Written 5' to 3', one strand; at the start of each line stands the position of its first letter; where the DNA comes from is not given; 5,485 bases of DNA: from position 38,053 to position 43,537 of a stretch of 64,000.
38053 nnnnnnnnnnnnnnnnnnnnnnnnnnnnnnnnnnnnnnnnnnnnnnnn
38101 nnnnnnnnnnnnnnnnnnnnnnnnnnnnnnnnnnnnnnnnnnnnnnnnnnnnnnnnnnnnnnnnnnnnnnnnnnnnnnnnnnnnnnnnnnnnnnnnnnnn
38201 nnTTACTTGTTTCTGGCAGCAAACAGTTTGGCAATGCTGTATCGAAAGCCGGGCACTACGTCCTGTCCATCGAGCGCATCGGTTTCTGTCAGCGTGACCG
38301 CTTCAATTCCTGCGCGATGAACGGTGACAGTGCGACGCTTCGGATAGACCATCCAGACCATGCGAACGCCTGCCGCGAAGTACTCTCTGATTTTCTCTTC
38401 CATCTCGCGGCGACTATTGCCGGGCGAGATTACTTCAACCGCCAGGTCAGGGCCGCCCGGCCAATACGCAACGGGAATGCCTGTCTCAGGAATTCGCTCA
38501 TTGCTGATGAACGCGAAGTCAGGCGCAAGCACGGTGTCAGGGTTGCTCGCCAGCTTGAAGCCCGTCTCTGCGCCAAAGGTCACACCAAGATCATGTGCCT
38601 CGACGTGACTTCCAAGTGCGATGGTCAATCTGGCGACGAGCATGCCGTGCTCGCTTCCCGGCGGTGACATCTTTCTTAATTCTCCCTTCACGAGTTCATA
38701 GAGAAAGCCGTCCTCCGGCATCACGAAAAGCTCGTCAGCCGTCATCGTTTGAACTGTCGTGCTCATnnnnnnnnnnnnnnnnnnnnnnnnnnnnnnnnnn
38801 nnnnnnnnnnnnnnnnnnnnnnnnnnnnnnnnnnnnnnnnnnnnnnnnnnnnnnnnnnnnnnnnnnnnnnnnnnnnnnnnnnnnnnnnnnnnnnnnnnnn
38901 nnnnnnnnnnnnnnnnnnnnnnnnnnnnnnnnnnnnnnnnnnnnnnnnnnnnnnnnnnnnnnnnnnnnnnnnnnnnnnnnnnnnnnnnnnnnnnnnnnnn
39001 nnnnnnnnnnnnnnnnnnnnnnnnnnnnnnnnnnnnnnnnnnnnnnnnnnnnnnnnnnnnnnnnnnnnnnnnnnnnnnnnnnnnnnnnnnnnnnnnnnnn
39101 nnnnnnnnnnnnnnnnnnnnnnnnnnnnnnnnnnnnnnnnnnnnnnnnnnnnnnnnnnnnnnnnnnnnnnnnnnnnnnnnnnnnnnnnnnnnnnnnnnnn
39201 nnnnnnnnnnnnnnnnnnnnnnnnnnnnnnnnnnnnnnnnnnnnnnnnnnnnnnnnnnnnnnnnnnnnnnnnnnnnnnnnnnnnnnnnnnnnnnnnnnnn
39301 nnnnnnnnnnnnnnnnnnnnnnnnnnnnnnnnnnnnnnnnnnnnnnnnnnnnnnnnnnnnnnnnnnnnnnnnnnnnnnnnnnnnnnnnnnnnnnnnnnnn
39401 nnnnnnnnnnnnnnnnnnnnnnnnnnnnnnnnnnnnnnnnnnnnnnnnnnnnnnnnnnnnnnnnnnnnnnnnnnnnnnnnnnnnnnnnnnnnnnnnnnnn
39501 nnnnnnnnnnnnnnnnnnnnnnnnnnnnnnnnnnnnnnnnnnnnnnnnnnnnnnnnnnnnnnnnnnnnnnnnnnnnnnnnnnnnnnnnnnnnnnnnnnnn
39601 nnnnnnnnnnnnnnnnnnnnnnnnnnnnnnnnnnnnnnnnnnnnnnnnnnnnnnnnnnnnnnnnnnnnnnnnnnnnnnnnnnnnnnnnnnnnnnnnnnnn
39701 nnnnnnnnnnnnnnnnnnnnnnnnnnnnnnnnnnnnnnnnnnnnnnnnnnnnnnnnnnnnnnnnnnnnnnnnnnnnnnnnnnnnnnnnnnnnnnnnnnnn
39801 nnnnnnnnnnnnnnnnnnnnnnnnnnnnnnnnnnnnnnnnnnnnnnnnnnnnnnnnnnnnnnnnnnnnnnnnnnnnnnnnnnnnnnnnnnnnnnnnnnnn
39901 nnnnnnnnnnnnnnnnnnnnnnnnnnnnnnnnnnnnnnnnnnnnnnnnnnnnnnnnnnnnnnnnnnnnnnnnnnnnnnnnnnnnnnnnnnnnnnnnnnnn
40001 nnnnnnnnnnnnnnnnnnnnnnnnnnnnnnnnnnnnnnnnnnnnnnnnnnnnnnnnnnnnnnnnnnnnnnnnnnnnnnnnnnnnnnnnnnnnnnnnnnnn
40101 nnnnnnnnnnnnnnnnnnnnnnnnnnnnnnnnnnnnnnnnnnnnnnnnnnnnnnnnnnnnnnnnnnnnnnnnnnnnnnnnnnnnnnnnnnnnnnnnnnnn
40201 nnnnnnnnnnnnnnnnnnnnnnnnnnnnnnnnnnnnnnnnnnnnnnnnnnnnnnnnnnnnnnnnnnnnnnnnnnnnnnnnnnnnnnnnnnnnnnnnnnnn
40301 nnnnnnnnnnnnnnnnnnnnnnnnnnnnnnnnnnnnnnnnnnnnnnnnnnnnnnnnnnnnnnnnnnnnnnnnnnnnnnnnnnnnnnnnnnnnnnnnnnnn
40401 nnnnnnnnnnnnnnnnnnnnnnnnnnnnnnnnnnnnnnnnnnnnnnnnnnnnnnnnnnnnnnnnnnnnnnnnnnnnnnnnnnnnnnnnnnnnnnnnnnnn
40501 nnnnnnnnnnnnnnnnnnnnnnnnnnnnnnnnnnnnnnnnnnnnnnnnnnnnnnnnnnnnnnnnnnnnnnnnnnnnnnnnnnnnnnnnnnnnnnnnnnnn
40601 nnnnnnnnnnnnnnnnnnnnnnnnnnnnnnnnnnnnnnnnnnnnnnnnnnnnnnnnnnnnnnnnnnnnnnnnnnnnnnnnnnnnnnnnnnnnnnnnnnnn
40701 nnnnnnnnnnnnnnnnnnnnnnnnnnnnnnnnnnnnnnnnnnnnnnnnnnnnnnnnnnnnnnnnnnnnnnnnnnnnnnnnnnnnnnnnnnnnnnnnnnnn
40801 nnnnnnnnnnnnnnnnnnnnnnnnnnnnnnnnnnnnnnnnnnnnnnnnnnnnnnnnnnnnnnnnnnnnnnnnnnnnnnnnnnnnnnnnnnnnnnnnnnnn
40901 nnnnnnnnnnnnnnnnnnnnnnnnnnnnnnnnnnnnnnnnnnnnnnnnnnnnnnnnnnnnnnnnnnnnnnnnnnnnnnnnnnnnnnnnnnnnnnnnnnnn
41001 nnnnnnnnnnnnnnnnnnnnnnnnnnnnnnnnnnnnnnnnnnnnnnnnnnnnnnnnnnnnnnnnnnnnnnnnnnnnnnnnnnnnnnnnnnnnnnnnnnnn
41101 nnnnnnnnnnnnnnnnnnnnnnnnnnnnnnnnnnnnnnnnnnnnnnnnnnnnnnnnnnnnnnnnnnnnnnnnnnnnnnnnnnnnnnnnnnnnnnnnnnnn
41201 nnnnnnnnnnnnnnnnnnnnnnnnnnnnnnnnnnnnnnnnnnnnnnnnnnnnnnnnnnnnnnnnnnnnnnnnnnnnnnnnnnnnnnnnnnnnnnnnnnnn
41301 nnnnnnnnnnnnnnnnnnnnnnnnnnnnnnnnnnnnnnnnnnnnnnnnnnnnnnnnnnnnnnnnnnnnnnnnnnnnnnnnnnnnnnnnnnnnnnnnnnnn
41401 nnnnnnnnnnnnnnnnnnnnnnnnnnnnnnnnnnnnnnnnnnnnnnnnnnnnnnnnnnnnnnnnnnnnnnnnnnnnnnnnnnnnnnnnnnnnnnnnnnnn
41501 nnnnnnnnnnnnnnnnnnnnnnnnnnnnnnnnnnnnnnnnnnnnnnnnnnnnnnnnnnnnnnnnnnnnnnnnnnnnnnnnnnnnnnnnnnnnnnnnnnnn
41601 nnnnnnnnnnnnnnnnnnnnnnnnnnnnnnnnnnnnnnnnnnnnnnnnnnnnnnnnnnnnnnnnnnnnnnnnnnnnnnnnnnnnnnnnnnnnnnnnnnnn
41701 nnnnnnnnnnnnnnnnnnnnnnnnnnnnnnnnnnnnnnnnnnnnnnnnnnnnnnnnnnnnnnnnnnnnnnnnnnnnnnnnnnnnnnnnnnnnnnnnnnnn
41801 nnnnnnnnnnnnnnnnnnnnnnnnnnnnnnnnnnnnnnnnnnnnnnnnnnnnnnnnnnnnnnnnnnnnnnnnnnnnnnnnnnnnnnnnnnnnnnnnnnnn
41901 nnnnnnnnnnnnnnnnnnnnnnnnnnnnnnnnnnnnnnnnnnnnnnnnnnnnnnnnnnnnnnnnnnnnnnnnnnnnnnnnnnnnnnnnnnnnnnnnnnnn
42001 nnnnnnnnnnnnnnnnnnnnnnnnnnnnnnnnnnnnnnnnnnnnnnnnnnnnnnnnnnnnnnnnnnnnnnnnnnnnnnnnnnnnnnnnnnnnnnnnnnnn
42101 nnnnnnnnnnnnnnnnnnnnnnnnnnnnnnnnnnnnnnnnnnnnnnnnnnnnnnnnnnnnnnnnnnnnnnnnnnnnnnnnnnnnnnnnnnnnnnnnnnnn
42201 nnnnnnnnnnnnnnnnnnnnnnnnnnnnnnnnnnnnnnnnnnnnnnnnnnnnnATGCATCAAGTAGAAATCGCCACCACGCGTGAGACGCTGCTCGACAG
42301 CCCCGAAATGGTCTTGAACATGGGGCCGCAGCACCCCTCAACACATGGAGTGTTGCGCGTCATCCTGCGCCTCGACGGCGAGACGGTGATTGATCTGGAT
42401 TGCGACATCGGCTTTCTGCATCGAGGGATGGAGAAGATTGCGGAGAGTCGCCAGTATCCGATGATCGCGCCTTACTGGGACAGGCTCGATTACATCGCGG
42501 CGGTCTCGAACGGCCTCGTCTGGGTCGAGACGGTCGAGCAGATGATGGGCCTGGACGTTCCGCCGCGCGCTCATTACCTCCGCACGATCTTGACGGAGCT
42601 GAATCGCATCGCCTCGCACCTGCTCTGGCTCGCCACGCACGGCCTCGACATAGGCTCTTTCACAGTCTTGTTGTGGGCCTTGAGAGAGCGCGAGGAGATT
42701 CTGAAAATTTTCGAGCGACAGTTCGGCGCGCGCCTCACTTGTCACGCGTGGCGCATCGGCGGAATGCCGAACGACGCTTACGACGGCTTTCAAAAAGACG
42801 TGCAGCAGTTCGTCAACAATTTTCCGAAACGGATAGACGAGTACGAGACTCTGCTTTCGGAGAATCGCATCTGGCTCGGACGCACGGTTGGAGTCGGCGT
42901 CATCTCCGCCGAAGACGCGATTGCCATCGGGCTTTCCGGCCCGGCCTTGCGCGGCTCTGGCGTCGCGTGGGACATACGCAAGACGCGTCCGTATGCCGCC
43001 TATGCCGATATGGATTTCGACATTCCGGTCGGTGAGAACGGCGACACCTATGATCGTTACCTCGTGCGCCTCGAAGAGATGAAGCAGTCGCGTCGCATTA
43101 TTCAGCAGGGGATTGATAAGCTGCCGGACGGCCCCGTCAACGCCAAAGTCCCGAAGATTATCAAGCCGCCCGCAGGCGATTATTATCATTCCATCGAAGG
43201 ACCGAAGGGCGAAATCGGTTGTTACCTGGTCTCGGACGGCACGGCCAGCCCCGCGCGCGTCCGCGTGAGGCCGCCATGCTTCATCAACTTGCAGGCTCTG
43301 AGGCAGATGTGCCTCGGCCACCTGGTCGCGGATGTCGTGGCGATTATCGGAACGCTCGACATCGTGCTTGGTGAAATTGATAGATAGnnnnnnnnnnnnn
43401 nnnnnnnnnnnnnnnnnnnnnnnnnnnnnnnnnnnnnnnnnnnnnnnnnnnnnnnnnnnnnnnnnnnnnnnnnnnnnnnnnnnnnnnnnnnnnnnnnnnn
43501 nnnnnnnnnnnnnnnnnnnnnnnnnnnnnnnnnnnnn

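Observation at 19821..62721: A repeat class of ~20 intergenic hairpins whose arms are tandem arrays of 7-9-nt units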

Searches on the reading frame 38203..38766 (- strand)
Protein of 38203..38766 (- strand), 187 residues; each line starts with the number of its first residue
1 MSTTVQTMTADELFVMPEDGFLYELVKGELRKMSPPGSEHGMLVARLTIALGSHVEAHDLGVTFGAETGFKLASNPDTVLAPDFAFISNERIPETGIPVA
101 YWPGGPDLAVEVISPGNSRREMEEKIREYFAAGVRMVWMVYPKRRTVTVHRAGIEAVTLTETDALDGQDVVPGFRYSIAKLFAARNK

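Call 63: search_protein_families(library=pfam, proteins=[window:38203-38766:-], max_evalue=0.01)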
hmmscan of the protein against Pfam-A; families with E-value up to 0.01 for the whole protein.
window:38203-38766:- (187 aa): 1 family
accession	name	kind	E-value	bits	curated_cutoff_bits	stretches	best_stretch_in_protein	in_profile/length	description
PF05685.18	Uma2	-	8.8e-35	120.2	27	1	11-177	2-170/172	Putative restriction endonuclease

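Call 69: search_protein_families(library=ncbifam, proteins=[window:38203-38766:-], max_evalue=0.01)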
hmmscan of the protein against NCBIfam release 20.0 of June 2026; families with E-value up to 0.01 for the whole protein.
window:38203-38766:- (187 aa): 0 families

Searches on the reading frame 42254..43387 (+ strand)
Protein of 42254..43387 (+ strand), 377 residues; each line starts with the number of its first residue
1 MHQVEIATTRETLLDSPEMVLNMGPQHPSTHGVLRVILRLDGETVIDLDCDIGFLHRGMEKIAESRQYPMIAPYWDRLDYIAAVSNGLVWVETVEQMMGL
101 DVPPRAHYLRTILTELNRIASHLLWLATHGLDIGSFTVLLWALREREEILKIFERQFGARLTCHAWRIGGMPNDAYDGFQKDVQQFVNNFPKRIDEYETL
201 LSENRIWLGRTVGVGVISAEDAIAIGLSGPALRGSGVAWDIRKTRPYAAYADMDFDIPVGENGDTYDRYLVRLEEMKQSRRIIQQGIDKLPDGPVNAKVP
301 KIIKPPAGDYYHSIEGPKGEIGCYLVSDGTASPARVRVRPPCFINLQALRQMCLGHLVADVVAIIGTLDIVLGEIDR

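Call 9: find_encoding_contigs(protein=window:42254-43387:+, flank=3000, max_places=5)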
Protein window:42254-43387:+ (377 aa): 2 contigs read that carry it; 1 place shown.
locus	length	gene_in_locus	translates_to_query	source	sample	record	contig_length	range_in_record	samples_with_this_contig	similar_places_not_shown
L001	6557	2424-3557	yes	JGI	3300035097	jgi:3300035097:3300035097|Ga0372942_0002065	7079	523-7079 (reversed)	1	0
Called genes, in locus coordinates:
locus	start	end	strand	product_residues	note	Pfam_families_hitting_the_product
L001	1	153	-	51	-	?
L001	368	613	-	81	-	PF01197:Ribosomal_L31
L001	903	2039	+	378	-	PF00329:Complex1_30kDa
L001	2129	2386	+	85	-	-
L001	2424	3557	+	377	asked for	PF00346:Complex1_49kDa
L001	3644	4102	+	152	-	PF04115:Ureidogly_lyase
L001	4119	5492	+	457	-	PF00146:NADHdh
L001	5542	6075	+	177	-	PF13187:Fer4_9 (faint), PF12797:Fer4_2 (faint), PF13237:Fer4_10 (weak), PF14697:Fer4_21 (weak), PF12838:Fer4_7, PF13484:Fer4_16 (weak), PF00037:Fer4 (weak)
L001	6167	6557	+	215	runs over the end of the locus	PF00499:Oxidored_q3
